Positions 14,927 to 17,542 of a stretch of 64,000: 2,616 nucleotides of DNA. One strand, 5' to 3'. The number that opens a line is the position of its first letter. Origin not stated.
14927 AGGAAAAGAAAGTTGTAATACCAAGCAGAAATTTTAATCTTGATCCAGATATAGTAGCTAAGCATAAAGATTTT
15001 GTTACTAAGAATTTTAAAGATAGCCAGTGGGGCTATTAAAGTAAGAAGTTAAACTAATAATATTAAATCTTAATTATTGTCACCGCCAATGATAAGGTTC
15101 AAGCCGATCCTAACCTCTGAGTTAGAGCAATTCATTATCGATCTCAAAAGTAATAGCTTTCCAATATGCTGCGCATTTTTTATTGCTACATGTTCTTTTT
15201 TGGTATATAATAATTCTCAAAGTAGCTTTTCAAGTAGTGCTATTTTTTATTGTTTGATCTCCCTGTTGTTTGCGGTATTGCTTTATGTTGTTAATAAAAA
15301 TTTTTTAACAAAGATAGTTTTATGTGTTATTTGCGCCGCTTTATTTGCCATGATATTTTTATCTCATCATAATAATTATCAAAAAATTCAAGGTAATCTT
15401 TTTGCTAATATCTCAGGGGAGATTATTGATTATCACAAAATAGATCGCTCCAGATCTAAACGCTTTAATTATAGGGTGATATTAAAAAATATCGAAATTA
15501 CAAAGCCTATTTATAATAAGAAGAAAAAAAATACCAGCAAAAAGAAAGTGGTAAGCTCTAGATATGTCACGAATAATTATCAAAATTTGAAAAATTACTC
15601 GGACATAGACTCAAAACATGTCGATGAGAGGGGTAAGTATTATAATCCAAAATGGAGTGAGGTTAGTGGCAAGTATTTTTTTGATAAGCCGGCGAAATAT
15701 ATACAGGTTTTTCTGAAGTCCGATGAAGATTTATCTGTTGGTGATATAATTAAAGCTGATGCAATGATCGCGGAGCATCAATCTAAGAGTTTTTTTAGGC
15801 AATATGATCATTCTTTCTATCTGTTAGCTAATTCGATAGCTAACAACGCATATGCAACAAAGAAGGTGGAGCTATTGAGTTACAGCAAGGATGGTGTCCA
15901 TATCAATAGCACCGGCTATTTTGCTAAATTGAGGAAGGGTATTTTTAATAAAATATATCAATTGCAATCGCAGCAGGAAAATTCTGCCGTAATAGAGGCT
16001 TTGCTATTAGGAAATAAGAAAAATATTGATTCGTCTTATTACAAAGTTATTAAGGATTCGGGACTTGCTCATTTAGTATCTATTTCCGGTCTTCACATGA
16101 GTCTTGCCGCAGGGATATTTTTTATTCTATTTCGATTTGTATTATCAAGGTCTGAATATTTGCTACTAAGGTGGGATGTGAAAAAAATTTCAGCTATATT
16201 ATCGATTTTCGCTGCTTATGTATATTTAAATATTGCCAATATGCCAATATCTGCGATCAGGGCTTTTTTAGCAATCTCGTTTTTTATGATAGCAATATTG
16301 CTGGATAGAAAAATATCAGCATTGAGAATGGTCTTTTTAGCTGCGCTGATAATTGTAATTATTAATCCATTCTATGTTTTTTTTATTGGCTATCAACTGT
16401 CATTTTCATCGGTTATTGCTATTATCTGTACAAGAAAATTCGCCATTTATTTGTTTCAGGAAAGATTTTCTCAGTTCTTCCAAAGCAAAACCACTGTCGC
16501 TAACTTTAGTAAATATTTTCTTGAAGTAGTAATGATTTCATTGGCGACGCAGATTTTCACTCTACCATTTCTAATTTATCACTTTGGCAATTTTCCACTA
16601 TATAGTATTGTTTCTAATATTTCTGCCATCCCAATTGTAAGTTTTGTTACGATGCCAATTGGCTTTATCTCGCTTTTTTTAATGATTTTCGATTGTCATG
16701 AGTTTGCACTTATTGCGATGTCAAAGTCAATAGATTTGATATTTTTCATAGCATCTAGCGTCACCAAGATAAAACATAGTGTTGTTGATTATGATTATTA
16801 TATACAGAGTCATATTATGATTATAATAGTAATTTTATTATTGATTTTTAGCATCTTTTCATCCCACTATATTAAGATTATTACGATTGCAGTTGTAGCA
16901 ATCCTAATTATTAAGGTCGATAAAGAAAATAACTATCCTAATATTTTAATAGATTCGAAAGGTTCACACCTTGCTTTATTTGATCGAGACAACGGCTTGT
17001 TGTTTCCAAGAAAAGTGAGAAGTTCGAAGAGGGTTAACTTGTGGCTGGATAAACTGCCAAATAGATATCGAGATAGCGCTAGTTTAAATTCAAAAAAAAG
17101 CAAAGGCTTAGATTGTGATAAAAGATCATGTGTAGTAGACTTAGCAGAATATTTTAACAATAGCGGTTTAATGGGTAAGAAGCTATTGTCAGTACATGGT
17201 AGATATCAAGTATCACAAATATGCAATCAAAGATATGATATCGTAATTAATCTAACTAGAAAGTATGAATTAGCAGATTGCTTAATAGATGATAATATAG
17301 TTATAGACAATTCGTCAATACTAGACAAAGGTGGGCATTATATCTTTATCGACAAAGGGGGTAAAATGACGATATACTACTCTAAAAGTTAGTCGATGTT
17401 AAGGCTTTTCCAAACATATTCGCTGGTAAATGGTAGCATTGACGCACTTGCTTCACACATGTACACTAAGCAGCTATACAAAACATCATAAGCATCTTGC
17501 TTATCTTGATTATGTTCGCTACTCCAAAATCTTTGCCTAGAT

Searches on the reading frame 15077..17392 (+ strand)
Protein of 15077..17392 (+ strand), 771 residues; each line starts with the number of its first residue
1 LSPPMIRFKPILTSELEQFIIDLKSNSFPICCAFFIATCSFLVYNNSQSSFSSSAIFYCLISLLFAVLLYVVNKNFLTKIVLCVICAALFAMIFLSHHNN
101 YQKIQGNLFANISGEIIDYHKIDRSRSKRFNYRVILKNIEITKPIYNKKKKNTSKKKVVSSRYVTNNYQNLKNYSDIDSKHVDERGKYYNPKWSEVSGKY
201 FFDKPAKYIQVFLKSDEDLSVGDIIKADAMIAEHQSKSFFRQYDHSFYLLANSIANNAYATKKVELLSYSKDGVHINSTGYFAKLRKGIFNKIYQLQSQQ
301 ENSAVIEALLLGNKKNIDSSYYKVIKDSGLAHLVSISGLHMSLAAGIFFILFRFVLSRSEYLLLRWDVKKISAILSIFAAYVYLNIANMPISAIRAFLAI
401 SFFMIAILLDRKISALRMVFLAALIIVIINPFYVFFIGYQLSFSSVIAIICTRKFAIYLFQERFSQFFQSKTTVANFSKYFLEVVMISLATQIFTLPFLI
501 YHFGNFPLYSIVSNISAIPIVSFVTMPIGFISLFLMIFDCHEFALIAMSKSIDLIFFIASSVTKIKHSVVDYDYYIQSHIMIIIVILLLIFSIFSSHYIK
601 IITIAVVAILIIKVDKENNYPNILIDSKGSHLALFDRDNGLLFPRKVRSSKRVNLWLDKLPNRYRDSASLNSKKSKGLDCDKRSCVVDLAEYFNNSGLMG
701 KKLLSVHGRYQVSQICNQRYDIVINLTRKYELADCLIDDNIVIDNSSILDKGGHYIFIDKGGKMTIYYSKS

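Call 57: search_protein_families(library=pfam, proteins=[window:15077-17392:+], max_evalue=0.001)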
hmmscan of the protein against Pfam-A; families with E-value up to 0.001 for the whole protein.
window:15077-17392:+ (771 aa): 1 family
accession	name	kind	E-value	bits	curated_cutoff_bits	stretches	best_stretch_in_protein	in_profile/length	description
PF03772.21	Competence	-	3.5e-52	177.9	23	1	309-591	1-263/270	Competence protein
